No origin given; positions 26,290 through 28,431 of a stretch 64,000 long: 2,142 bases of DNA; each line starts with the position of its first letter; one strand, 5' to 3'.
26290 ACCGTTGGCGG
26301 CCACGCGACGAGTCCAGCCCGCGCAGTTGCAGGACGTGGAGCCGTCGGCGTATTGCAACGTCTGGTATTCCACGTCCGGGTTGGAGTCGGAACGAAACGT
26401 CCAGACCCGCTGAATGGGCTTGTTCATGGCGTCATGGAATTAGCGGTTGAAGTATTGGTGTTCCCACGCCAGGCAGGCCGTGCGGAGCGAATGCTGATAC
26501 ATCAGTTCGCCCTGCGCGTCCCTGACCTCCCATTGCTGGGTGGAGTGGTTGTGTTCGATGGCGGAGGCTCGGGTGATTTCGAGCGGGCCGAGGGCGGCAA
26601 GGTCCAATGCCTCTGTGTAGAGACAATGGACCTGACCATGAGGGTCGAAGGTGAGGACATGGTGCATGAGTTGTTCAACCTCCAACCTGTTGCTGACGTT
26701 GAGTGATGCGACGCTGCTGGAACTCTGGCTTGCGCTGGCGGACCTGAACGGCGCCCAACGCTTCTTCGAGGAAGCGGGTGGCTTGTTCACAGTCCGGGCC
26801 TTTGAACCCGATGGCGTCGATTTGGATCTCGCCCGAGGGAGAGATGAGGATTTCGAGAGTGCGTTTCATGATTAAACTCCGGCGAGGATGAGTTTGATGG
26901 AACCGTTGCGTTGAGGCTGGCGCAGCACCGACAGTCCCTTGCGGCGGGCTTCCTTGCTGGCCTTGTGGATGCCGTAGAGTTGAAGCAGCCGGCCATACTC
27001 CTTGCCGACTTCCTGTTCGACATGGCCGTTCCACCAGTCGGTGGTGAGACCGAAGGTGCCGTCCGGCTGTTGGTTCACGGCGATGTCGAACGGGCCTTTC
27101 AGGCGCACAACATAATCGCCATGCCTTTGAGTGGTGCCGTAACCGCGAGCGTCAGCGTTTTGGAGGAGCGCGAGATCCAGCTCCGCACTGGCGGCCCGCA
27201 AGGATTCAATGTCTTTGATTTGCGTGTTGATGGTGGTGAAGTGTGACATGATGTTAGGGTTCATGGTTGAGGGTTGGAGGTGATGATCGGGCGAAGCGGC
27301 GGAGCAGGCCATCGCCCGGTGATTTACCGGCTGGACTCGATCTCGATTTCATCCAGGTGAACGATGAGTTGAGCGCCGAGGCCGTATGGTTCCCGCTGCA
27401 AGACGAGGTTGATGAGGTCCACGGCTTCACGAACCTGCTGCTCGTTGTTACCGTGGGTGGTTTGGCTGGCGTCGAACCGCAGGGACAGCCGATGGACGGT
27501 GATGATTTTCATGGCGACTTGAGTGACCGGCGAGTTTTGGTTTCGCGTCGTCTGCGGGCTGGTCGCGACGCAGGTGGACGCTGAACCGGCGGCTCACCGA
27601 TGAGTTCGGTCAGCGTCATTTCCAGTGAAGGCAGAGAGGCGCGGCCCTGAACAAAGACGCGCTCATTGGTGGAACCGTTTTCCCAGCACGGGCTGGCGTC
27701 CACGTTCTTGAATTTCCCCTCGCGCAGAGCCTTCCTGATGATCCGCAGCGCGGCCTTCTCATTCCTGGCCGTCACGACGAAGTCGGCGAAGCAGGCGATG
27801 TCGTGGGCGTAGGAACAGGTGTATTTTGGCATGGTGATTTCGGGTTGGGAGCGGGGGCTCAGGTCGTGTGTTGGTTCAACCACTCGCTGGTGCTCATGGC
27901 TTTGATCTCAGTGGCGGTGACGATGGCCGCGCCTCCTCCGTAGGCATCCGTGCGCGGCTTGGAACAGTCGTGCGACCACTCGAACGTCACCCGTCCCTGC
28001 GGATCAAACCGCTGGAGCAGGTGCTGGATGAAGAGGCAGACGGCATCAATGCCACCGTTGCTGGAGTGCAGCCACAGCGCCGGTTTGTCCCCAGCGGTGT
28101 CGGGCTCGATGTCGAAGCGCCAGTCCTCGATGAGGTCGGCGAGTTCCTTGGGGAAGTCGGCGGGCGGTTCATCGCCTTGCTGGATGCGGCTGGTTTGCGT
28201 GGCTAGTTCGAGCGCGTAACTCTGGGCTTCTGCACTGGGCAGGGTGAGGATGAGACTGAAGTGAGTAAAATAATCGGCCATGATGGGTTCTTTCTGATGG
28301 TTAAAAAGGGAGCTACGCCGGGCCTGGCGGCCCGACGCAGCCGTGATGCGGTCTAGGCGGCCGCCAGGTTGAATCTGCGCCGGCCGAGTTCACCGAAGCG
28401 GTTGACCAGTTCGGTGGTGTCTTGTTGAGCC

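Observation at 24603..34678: Seventeen-gene translationally coupled operon of DNA-transaction proteins and small unknowns, with no phage, conjugation or replication-initiator hallmarks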

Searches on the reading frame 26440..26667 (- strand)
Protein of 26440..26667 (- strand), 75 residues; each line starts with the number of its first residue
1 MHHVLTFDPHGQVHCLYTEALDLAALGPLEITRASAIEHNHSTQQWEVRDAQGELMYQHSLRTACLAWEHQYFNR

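Call 30: search_protein_families(library=pfam, proteins=[window:26440-26667:-], max_evalue=1)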
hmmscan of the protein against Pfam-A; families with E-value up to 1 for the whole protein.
window:26440-26667:- (75 aa): 0 families

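Call 105: search_protein_families(library=padloc, proteins=[window:26440-26667:-], max_evalue=0.01)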
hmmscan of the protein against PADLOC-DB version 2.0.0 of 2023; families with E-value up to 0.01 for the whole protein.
window:26440-26667:- (75 aa): 0 families

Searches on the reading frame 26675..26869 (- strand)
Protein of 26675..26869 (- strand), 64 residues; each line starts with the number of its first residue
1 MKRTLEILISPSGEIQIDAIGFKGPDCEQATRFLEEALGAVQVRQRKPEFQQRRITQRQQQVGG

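Call 30: search_protein_families(library=pfam, proteins=[window:26675-26869:-], max_evalue=1)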
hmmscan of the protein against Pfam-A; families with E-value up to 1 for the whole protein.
window:26675-26869:- (64 aa): 1 family
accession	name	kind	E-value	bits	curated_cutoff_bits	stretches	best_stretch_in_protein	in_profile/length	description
PF11211.13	DUF2997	-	3.9e-15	55.9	24.1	1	5-51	1-47/47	Protein of unknown function (DUF2997)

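Call 105: search_protein_families(library=padloc, proteins=[window:26675-26869:-], max_evalue=0.01)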
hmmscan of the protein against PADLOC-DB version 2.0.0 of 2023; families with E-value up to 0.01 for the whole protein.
window:26675-26869:- (64 aa): 0 families

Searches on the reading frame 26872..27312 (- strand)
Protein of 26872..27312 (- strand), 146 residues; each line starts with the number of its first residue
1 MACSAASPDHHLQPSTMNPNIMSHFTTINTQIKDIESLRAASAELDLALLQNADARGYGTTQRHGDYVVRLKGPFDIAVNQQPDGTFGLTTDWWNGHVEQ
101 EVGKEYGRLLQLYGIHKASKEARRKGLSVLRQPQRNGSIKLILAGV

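Call 5: search_protein_families(library=pfam, proteins=[window:26872-27312:-], max_evalue=0.01)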
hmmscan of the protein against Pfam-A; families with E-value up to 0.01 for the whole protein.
window:26872-27312:- (146 aa): 1 family
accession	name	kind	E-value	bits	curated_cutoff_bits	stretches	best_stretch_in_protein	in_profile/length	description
PF06868.16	DUF1257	-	9e-09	35.9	22.2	1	44-142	4-103/103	Protein of unknown function (DUF1257)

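Call 7: search_protein_families(library=padloc, proteins=[window:26872-27312:-], max_evalue=0.01)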
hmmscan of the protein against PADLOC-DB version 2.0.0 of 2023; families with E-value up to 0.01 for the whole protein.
window:26872-27312:- (146 aa): 0 families

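Call 8: search_protein_families(library=ncbifam, proteins=[window:26872-27312:-], max_evalue=0.01)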
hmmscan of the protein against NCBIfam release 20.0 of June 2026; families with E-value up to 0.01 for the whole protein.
window:26872-27312:- (146 aa): 0 families

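Call 31: search_protein_families(library=phrogs, proteins=[window:26872-27264:-], max_evalue=0.01)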
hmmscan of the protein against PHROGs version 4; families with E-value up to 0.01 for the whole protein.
window:26872-27264:- (130 aa): 1 family
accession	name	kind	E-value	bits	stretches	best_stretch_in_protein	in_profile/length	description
phrog_20456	-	unknown function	6e-06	27.5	1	6-126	1-121/126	-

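Call 115: search_solved_structures(query=window:26872-27264:-, max_evalue=10)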
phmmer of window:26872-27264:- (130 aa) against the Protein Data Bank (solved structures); distinct sequences matched with E-value up to 10: 14.
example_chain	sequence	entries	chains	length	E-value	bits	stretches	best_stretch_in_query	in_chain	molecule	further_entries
8c0j_A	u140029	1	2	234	0.052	16.6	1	31-68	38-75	N-acetylmuramoyl-L-alanine amidase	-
8e12_A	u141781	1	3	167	0.081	16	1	81-128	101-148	BGL14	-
8e0l_A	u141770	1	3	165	0.23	14.5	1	80-127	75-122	BGL06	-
8gab_A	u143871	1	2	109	0.74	12.9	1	81-123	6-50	CTLA-4 binder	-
9yfg_Hb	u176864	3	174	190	0.92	12.6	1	36-87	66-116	FlgO domain-containing protein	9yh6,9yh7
9yds_Ab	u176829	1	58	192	0.94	12.5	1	36-87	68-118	FlgO domain-containing protein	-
6ait_A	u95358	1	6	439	0.95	12.5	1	70-111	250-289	Beta-barrel assembly-enhancing protease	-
6sar_A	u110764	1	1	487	1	12.4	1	70-111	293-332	Beta-barrel assembly-enhancing protease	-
28jr_F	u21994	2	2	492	1.1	12.3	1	70-111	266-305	Beta-barrel assembly-enhancing protease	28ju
28jl_F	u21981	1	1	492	1.1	12.3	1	70-111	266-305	Beta-barrel assembly-enhancing protease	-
28jq_F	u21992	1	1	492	1.1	12.3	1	70-111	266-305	Beta-barrel assembly-enhancing protease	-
8e0m_A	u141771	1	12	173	1.3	12.1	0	80-128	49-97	BGL15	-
8v2d_y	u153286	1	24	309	2.7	11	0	80-127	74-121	O43_129 component B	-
6xr2_A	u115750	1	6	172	6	9.9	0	82-128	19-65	dTor_3x57R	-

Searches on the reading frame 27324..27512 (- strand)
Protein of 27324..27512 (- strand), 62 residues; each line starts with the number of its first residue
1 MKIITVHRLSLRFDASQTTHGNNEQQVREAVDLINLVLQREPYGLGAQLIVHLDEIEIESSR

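Call 5: search_protein_families(library=pfam, proteins=[window:27324-27512:-], max_evalue=0.01)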
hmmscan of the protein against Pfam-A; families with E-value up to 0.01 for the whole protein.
window:27324-27512:- (62 aa): 0 families

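Call 7: search_protein_families(library=padloc, proteins=[window:27324-27512:-], max_evalue=0.01)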
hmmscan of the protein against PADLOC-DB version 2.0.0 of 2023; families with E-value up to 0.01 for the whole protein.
window:27324-27512:- (62 aa): 0 families

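Call 8: search_protein_families(library=ncbifam, proteins=[window:27324-27512:-], max_evalue=0.01)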
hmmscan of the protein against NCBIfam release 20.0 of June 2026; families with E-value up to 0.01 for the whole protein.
window:27324-27512:- (62 aa): 0 families

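Call 30: search_protein_families(library=pfam, proteins=[window:27324-27512:-], max_evalue=1)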
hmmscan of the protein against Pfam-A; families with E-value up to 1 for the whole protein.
window:27324-27512:- (62 aa): 1 family
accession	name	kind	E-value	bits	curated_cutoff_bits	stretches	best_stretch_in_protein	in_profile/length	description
PF21635.2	Mov-10_helical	-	0.16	13.1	24.8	1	15-59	20-62/67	Helicase MOV-10, helical domain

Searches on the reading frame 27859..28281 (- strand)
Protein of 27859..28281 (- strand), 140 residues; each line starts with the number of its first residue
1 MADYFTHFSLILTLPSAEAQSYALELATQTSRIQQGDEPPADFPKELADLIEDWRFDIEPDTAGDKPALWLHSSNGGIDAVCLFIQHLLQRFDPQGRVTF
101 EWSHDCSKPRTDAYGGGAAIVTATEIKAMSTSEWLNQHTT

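Call 5: search_protein_families(library=pfam, proteins=[window:27859-28281:-], max_evalue=0.01)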
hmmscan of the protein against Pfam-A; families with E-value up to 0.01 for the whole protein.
window:27859-28281:- (140 aa): 0 families

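Call 7: search_protein_families(library=padloc, proteins=[window:27859-28281:-], max_evalue=0.01)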
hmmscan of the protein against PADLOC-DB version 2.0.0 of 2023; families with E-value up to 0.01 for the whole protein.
window:27859-28281:- (140 aa): 0 families

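Call 8: search_protein_families(library=ncbifam, proteins=[window:27859-28281:-], max_evalue=0.01)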
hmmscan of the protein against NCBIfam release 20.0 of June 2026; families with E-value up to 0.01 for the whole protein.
window:27859-28281:- (140 aa): 0 families

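Call 30: search_protein_families(library=pfam, proteins=[window:27859-28281:-], max_evalue=1)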
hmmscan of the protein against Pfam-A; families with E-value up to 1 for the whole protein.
window:27859-28281:- (140 aa): 1 family
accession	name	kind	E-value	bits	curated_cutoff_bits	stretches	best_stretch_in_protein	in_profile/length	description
PF16300.11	WD40_4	-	0.2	12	27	0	57-69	19-31/44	Type of WD40 repeat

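Call 31: search_protein_families(library=phrogs, proteins=[window:27859-28281:-], max_evalue=0.01)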
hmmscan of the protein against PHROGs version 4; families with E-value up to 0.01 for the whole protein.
window:27859-28281:- (140 aa): 0 families
